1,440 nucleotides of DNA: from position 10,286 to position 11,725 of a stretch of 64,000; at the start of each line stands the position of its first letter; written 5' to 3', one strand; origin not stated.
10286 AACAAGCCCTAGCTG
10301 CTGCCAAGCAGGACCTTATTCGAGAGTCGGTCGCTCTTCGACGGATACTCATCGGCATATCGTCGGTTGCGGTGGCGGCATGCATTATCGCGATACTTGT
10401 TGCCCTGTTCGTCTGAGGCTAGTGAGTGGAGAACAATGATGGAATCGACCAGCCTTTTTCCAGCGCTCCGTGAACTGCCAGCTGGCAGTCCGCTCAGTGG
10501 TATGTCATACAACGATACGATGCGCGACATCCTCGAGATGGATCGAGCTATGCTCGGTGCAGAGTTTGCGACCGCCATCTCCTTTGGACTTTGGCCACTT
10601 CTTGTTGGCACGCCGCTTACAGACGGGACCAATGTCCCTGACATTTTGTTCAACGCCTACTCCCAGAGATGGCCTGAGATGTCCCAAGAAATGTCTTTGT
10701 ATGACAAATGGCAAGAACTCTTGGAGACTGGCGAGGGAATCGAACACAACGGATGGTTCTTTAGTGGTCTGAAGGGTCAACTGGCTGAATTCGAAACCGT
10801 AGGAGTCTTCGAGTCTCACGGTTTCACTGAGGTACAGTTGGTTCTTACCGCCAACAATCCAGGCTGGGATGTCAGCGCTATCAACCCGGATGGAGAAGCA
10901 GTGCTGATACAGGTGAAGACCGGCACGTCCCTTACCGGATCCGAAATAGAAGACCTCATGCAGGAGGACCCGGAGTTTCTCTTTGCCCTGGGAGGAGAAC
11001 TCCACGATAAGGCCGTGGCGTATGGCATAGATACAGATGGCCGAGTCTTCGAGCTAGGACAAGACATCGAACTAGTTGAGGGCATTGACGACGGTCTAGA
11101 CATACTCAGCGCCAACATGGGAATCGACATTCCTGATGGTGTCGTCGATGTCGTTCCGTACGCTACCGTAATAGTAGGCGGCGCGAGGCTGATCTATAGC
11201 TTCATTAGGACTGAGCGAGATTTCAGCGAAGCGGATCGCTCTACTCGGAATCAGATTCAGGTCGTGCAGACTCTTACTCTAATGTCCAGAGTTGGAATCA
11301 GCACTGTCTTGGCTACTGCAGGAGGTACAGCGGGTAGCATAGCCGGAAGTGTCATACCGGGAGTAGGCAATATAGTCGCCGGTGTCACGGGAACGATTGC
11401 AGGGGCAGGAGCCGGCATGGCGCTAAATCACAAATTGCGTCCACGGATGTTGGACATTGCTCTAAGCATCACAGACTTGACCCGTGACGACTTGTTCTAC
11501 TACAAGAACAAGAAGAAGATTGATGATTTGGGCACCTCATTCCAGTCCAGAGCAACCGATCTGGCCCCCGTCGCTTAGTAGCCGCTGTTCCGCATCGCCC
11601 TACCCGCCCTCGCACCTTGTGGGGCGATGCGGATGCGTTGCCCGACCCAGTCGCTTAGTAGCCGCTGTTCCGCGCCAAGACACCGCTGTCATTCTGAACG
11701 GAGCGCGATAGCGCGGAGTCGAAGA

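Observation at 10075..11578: Low-GC two-gene islet: small coiled-coil membrane protein plus Mrr-cat-like nuclease fused to a glycine-zipper membrane segment (candidate novel defence/abortive-infection module)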

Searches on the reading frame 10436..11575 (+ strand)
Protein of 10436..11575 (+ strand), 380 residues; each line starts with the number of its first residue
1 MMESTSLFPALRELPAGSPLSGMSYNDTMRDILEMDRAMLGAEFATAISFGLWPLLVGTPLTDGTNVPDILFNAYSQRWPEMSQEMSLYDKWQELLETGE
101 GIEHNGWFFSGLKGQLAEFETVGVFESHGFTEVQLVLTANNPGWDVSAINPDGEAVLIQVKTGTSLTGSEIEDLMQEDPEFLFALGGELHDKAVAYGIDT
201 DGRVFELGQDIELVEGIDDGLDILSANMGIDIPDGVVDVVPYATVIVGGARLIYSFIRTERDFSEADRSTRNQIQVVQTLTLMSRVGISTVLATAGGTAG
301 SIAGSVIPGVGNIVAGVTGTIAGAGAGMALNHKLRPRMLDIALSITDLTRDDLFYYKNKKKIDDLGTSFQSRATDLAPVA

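Call 5: search_protein_families(library=pfam, proteins=[window:10436-11575:+], max_evalue=10)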
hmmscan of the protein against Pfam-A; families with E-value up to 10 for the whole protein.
window:10436-11575:+ (380 aa): 3 families
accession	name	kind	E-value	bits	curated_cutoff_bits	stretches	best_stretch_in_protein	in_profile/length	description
PF21724.2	DUF6861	-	0.014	15.3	28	1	290-329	44-83/194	Family of unknown function (DUF6861)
PF04471.18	Mrr_cat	-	0.058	13.9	21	1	123-167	15-61/115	Restriction endonuclease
PF09546.15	Spore_III_AE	-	0.083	12.5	27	1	288-325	201-237/321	Stage III sporulation protein AE (spore_III_AE)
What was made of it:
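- On Pfam Mrr_cat (PF04471): The window protein scores 13.9 bits, E 0.058 (call 5).
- Closest known: Mrr_cat. Different: The window protein is below the Pfam gathering score (13.9 against 21 bits; call 5).
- Checked: Pfam Mrr_cat is sub-threshold in the window protein (E 0.058, 13.9 bits against a cut-off of 21; call 5).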

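Call 6: search_protein_families(library=padloc, proteins=[window:10436-11575:+], max_evalue=10)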
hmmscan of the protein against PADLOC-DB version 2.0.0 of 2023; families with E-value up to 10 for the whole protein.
window:10436-11575:+ (380 aa): 1 family
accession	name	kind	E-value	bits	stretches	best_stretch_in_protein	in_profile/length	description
PDLC03842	LeoB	-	0.023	11.5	1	298-325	446-473/568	-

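Call 7: search_protein_families(library=ncbifam, proteins=[window:10436-11575:+], max_evalue=10)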
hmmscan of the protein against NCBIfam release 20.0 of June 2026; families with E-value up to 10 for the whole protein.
window:10436-11575:+ (380 aa): 3 families
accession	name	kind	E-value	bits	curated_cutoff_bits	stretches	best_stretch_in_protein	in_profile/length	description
NF007867.0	PRK10577.1-3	subfamily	0.008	14.5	849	1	223-341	333-443/710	Fe(3+)-hydroxamate ABC transporter permease FhuB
TIGR02783.1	TrbL_P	equivalog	0.12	11.6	128.85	1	279-329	226-276/298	P-type conjugative transfer protein TrbL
NF008437.0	PRK11280.1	equivalog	0.16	11.8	99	1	290-334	75-116/179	hypothetical protein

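Call 8: find_homologous_proteins(query=window:10436-11575:+, max_evalue=0.001)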
Query window:10436-11575:+ (380 aa): 412 proteins with E <= 0.001 among 8000 candidates; the best 120 are listed.
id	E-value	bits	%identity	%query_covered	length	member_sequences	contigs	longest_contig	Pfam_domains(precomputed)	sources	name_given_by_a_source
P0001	8.4e-247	836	100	100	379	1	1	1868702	-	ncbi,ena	-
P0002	6.9e-149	514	61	99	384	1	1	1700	-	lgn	-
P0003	1.5e-137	477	63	90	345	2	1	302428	-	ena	-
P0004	2.7e-136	473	57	99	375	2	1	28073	-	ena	-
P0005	7.2e-135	468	57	99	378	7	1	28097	-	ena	-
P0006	8.8e-135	468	58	99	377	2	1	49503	-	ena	-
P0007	1.4e-134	467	57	99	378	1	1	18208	-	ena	-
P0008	7.6e-134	465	57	99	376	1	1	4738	-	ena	-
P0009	2.0e-133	463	56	99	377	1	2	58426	-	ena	-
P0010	1.9e-132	460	55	99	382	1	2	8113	-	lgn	-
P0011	5.8e-129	448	54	99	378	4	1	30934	-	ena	-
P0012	9.3e-129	448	48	83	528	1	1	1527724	-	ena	-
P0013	4.1e-128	446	55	99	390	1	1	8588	-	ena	-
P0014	2.0e-127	443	56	99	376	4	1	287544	-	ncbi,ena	-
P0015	5.4e-127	442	62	82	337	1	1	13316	-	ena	-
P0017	2.1e-126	440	47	85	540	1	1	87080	-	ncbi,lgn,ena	-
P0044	3.0e-117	410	51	100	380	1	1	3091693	-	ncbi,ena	-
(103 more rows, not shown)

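Call 9: search_solved_structures(query=window:10436-11575:+, max_evalue=10, show_alignments=2)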
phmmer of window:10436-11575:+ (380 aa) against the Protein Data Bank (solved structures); distinct sequences matched with E-value up to 10: 5.
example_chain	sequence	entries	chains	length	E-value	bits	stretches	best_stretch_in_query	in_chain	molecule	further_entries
9qez_D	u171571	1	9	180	0.87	11.9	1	318-362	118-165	Carbonic anhydrase mutant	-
9qev_A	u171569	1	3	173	0.9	11.8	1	318-361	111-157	Carbonic anhydrase, family 3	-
21ty_A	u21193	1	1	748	3.1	10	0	200-271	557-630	Free fatty acid receptor 2,human free fatty acid receptor 2 (FFA2) fused with de novo desi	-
9uvy_A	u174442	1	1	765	8.3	8.6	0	200-260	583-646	Vasopressin V2 receptor,ARK1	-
9uvz_A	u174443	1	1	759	9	8.5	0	200-260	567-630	Lysophosphatidic acid receptor 2,ARK1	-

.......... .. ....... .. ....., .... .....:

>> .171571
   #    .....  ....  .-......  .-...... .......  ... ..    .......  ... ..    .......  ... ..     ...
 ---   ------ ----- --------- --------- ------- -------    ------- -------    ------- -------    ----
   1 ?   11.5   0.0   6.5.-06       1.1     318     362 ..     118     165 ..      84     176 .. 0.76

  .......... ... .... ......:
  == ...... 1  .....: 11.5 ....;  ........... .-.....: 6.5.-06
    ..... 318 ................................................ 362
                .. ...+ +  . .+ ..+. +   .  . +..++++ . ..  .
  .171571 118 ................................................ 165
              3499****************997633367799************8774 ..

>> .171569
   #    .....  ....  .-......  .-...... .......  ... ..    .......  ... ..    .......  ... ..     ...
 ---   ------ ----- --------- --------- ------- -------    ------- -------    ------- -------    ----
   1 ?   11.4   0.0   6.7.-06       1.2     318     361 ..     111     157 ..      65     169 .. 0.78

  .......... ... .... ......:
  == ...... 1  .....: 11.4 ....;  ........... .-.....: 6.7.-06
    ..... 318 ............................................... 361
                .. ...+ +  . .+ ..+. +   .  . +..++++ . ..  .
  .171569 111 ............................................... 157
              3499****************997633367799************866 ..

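Call 12: find_related_loci(query=A1, collection=genome_contigs, flank=6000)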
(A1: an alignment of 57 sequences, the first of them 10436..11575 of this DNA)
Query A1 (380 aa) in genome_contigs; peptide patterns used: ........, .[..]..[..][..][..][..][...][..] (x = any residue, [..] = any of these).
160 stretches matched a pattern; 72 encode a relative of the query (tblastn E <= 1e-3); 71 distinct loci.
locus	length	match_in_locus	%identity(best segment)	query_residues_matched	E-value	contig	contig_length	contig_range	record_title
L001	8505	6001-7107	57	2-377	3e-136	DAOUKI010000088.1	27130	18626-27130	MAG TPA_asm: Dehalococcoidia bacterium isolate S5_319 k113_1071027, whole genome shotgun sequence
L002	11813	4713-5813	54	2-377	3e-123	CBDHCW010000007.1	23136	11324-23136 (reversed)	MAG: Dehalococcoidia bacterium isolate f317910e-ed28-456f-a3ed-2e11039cb329 genome assembly, contig: contig_7, whole gen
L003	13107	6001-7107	53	2-377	8e-120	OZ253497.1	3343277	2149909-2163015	MAG: Dehalococcoidia bacterium isolate 26888d32-e7c5-4b4d-ad7e-377fcaf888ab genome assembly, chromosome: 1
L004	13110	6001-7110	53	2-376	1e-118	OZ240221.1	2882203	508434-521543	MAG: Dehalococcoidia bacterium isolate 7567415b-4a3e-4746-a007-9ac3d6e47015 genome assembly, chromosome: 1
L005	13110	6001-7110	50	2-377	3e-115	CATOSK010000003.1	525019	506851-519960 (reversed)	MAG: uncultured Dehalococcoidia bacterium isolate 8b0b6f7a-36e1-4cb0-bede-a28c8a76f2f9 genome assembly, contig: contig_3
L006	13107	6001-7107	49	2-379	7e-113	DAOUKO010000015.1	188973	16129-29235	MAG TPA_asm: Dehalococcoidia bacterium isolate S7_336 k113_3088432, whole genome shotgun sequence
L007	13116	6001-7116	50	2-379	9e-111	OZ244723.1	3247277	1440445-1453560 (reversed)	MAG: Dehalococcoidia bacterium isolate 760011ba-b86d-4164-aa55-395d04384f54 genome assembly, chromosome: 1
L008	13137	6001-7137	47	2-377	5e-110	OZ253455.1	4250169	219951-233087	MAG: Dehalococcoidia bacterium isolate 8f47c5d3-311d-4638-95b8-763d0010c228 genome assembly, chromosome: 1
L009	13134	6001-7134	51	2-380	1e-109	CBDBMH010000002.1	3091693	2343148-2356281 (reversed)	MAG: Dehalococcoidia bacterium isolate 54ca6173-90b9-4e1c-a49d-3e10b3dce350 genome assembly, contig: contig_2, whole gen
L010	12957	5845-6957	48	2-379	1e-109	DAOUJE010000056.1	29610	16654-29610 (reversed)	MAG TPA_asm: Dehalococcoidia bacterium isolate S32_243 k113_2583747, whole genome shotgun sequence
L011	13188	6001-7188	48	2-376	1e-108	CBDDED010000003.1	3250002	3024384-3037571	MAG: Dehalococcoidia bacterium isolate 16f7b922-908d-404a-805e-abae4c84c213 genome assembly, contig: contig_3, whole gen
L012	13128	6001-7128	52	2-371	4e-108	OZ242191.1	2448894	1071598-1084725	MAG: Dehalococcoidia bacterium isolate de6f4d66-2acb-4fd1-9b53-abb1080e863f genome assembly, chromosome: 1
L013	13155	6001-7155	49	2-379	5e-108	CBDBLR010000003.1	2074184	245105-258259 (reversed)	MAG: Dehalococcoidia bacterium isolate b0ff33b4-6d30-44c2-b05f-a31f5125ac2a genome assembly, contig: contig_3, whole gen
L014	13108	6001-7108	59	2-377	6e-108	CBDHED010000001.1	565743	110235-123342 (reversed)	MAG: Dehalococcoidia bacterium isolate a564f895-d268-4ede-b5bb-8ec45e4dc2fc genome assembly, contig: contig_1, whole gen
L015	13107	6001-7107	46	2-376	1e-105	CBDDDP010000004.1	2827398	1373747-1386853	MAG: Dehalococcoidia bacterium isolate 1411f550-f176-4a49-b0e4-2db5a34fa7b5 genome assembly, contig: contig_4, whole gen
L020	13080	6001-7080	48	2-376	1e-99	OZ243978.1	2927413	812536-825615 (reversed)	MAG: Dehalococcoidia bacterium isolate 7f999ff8-d283-48c4-a118-127608cdb325 genome assembly, chromosome: 1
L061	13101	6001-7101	43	2-372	7e-99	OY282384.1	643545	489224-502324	MAG: uncultured Acidimicrobiales bacterium isolate 67b46900-d248-40fa-8d4e-feeca43cf5f0 genome assembly, chromosome: 1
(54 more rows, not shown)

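Call 15: find_encoding_contigs(protein=P0001, flank=10000, max_places=3)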
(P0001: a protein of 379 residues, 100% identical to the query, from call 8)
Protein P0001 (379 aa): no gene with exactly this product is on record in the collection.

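Call 16: predict_structure(alignment_id=A1)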
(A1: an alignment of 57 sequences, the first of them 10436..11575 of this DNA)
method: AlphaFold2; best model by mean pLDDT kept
length: 380 residues; sequences in the alignment: 57
mean_pLDDT: 56.6   pTM: 0.42
mean pLDDT of the five models: 56.6, 52.1, 51.9, 51.3, 51.1
residues with pLDDT >= 90: 3; 70-90: 123; 50-70: 78; < 50: 176
segments of 3 or more residues with pLDDT < 50: 1-68, 225-263, 266-270, 272-274, 279-332
pLDDT, mean of each block of 10 residues (from residue 1): 35 36 39 32 33 31 40 79 75 72 70 81 83 80 83 89 80 85 84 83 75 55 48 36 39 43 49 49 44 32 33 34 40 51 54 59 62 57
secondary structure, 60 per line:
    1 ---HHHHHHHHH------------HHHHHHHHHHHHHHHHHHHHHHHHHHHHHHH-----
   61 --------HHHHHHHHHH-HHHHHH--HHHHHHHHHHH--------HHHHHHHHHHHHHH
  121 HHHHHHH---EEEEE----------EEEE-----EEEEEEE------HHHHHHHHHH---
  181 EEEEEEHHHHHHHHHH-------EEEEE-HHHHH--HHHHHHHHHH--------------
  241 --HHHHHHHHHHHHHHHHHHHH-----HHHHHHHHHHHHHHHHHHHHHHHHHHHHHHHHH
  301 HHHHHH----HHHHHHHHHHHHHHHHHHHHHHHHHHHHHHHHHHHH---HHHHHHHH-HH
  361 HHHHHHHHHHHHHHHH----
elements in order: H4-12 H25-55 H69-78 H80-85 H88-98 H107-127 E131-135 E146-149 E155-161 H168-177 E181-186 H187-196 E204-208 H210-214 H217-226 H243-262 H268-306 H311-346 H350-357 H359-376
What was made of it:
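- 11120..11428 (+): Hydrophobic membrane module, residues ~229-331: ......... lead-in, segment 236-257, charged loop, 55-residue Gly/Ala-rich segment with a conserved P308-G-x-G-N312 turn. AF2 confidence is low here (pLDDT 32-49; call 16).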

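Call 18: find_encoding_contigs(protein=window:10436-11575:+, flank=10000, max_places=3)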
Protein window:10436-11575:+ (380 aa): no gene with exactly this product is on record in the collection.
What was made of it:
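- Tried and rejected: It had no record for the window protein (calls 15, 18).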

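Call 19: find_encoding_contigs(protein=P0044, flank=8000, max_places=2)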
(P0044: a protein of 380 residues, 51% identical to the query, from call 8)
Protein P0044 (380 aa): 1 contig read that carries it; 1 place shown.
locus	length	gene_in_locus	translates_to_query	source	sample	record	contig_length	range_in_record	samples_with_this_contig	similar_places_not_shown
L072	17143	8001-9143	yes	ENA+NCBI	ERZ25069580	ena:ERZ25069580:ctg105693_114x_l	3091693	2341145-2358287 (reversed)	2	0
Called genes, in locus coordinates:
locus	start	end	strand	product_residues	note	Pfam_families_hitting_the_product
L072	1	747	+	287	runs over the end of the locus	PF13714:PEP_mutase, PF00463:ICL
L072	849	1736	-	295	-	PF13714:PEP_mutase, PF00463:ICL (weak)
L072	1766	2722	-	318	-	PF00296:Bac_luciferase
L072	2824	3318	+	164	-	PF05154:TM2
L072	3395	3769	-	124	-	PF10825:DUF2752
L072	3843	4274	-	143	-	PF12773:DZR (weak), PF13240:Zn_Ribbon_1 (weak), PF04505:CD225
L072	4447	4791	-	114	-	PF14018:DUF4234 (weak)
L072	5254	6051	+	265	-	PF00106:adh_short, PF08659:KR, PF13561:adh_short_C2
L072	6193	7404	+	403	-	PF00266:Aminotran_5, PF00155:Aminotran_1_2 (faint)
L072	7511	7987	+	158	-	-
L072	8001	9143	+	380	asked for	-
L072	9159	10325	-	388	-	PF00155:Aminotran_1_2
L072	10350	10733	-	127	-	PF13650:Asp_protease_2, PF13975:gag-asp_proteas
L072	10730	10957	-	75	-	-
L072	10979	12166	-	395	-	PF00764:Arginosuc_synth, PF20979:Arginosuc_syn_C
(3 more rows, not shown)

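Call 20: find_encoding_contigs(protein=P0014, flank=8000, max_places=2)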
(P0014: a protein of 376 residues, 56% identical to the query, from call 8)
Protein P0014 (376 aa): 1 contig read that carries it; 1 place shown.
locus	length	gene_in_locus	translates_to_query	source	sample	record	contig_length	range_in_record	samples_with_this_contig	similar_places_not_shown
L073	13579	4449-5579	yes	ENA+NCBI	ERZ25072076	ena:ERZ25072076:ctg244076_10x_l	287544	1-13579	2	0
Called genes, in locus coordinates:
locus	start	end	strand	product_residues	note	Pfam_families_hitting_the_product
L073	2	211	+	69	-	?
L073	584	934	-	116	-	PF00872:Transposase_mut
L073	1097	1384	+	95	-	-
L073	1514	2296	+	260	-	PF13701:DDE_Tnp_1_4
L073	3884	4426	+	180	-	-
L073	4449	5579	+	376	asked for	-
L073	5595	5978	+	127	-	-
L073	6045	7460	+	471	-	PF03050:DDE_Tnp_IS66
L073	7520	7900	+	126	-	-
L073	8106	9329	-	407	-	PF01548:DEDD_Tnp_IS110, PF02371:Transposase_20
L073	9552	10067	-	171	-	-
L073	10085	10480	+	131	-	-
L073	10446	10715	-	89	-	-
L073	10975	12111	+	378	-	PF01612:DNA_pol_A_exo1, PF00570:HRDC (weak)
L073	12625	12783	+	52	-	-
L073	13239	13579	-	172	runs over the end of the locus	-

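Call 27: search_solved_structures(query=A1, max_evalue=10, show_alignments=3)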
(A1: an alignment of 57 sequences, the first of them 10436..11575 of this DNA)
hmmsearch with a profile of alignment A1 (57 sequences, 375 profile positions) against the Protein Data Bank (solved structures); distinct sequences matched with E-value up to 10: 2.
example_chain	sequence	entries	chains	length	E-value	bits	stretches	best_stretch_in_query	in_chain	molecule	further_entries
9g6k_L0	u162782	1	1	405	1.3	11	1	321-364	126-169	RRM domain-containing protein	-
9i05_Xb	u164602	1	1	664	2.4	10.2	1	321-363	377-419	RRM domain-containing protein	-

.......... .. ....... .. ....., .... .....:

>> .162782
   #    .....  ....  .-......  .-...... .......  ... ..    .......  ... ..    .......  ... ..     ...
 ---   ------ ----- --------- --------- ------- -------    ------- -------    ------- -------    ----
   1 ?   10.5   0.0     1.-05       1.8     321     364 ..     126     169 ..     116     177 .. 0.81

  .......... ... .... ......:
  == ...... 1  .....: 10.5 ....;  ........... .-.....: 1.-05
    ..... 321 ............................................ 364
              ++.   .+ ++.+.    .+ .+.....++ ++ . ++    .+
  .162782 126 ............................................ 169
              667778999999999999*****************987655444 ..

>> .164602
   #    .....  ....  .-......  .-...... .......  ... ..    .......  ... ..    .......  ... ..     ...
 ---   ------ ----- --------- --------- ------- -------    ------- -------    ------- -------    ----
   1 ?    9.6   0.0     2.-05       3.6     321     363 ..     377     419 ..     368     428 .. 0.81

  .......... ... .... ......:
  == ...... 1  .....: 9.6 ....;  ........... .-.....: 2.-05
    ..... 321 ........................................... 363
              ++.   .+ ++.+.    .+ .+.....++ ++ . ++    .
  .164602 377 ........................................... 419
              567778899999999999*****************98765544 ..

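Call 28: search_protein_families(library=pfam, alignment_id=A1, max_evalue=1)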
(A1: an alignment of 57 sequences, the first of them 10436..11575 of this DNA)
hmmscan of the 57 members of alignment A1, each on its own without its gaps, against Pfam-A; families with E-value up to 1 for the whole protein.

A. member 1, window:10436-11575:+ (380 aa): 3 families
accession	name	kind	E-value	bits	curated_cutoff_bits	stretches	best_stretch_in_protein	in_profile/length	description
PF21724.2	DUF6861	-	0.014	15.3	28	1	290-329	44-83/194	Family of unknown function (DUF6861)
PF04471.18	Mrr_cat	-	0.058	13.9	21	1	123-167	15-61/115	Restriction endonuclease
PF09546.15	Spore_III_AE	-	0.083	12.5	27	1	288-325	201-237/321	Stage III sporulation protein AE (spore_III_AE)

B. families by the number of members that match (of 57 scanned): 29 families (the first 25 are shown)
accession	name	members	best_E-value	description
PF21724.2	DUF6861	32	0.0033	Family of unknown function (DUF6861)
PF04471.18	Mrr_cat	23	8e-05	Restriction endonuclease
PF13488.11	Gly-zipper_Omp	18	0.0099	Glycine zipper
PF13020.12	NOV_C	17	0.022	Protein NO VEIN, C-terminal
PF13670.12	PepSY_2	8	0.012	Peptidase propeptide and YPEB domain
PF20721.2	C19orf12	6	0.0089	C19orf12-like protein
PF10724.14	DUF2516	6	0.038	Protein of unknown function (DUF2516)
PF19180.5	DUF5862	5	0.0047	Family of unknown function (DUF5862)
PF06897.17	DUF1269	4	0.0087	Protein of unknown function (DUF1269)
PF02382.20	RTX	4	0.22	N-terminal domain in RTX protein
PF09546.15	Spore_III_AE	3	0.059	Stage III sporulation protein AE (spore_III_AE)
PF12486.13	VasL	2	0.038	Type VI secretion system, EvfB, or VasL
PF21415.2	SMK1_alpha_su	2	0.26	SMK1 alpha subunit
PF01970.21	TctA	1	0.0058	Tripartite tricarboxylate transporter TctA family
PF21937.1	Yop-YscD_ppl_2nd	1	0.024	YscD/CdsD-like Bon-like domain 2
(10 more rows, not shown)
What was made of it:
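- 10748..11080 (+): PD-(D/E)xK (Mrr_cat-like) nuclease core, residues ~105-215. Mrr_cat and NOV_C are sub-threshold in 23 and 17 of 57 relatives (call 28).
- On Pfam Mrr_cat (PF04471): 23 of 57 relatives match at E <= 1, with a best E of 8e-5 (call 28).
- Checked: It recurs in 23 of 57 relatives (best E 8e-5), and NOV_C recurs in 17 of 57 (call 28). Sub-threshold Gly-zipper_Omp and DUF6861 hits occur in 18 and 32 of 57 relatives (call 28).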

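Call 30: search_protein_families(library=phrogs, proteins=[window:10436-11575:+], max_evalue=1)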
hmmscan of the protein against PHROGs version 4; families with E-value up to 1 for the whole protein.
window:10436-11575:+ (380 aa): 9 families
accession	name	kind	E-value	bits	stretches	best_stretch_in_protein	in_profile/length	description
phrog_16692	-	unknown function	0.00032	20.2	1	253-340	686-773/1107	-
phrog_1047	-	tail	0.0017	17.5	1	294-330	864-899/1251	tail associated lysin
phrog_34863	-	unknown function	0.0059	15.7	1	284-337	396-449/966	-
phrog_28412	-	unknown function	0.012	14.4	1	241-329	885-968/1244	-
phrog_23574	-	tail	0.02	13.2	1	294-331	824-861/1441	tail length tape measure protein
phrog_11489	-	unknown function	0.043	12.8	1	294-333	731-770/1717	-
phrog_29242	-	unknown function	0.055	14.6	1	134-158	40-62/73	-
phrog_14486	-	unknown function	0.25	11.5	1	274-334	342-408/489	-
phrog_3405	-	unknown function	0.82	9.2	0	284-327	455-501/645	-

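Call 37: search_protein_families(library=pfam, alignment_id=A2, max_evalue=0.00001)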
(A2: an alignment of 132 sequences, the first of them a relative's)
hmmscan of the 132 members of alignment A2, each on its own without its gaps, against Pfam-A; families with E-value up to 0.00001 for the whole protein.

A. member 1, L001:4022-5326:- (435 aa): 2 families
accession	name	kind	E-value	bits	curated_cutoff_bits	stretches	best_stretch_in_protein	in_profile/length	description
PF01979.26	Amidohydro_1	-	1.8e-39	136.4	25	1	81-432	1-340/345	Amidohydrolase family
PF07969.17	Amidohydro_3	-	3.4e-18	66.8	29.7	1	180-415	189-449/472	Amidohydrolase family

B. families by the number of members that match (of 132 scanned): 85 families (the first 25 are shown)
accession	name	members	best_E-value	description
PF01979.26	Amidohydro_1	6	5e-41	Amidohydrolase family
PF07969.17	Amidohydro_3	6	3.4e-18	Amidohydrolase family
PF01609.27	DDE_Tnp_1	5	1.2e-25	Transposase DDE domain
PF02515.22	CoA_transf_3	3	2.9e-112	CoA-transferase family III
PF13561.12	adh_short_C2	3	2.4e-56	Enoyl-(Acyl carrier protein) reductase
PF00106.31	adh_short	3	1.7e-53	short chain dehydrogenase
PF00296.26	Bac_luciferase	3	7.3e-42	Luciferase-like monooxygenase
PF01799.25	Fer2_2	3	1.2e-30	[2Fe-2S] binding domain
PF15902.12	Sortilin-Vps10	3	1.8e-30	Sortilin, neurotensin receptor 3,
PF00266.25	Aminotran_5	3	2.4e-29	Aminotransferase class-V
PF13649.12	Methyltransf_25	3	3e-21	Methyltransferase domain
PF08241.18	Methyltransf_11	3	3.4e-20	Methyltransferase domain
PF13489.12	Methyltransf_23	3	4.1e-15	Methyltransferase domain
PF02012.26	BNR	3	1.2e-12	BNR/Asp-box repeat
PF08242.18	Methyltransf_12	3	6e-12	Methyltransferase domain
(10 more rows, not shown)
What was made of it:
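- HicB and transposase neighbours in some loci (call 37).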
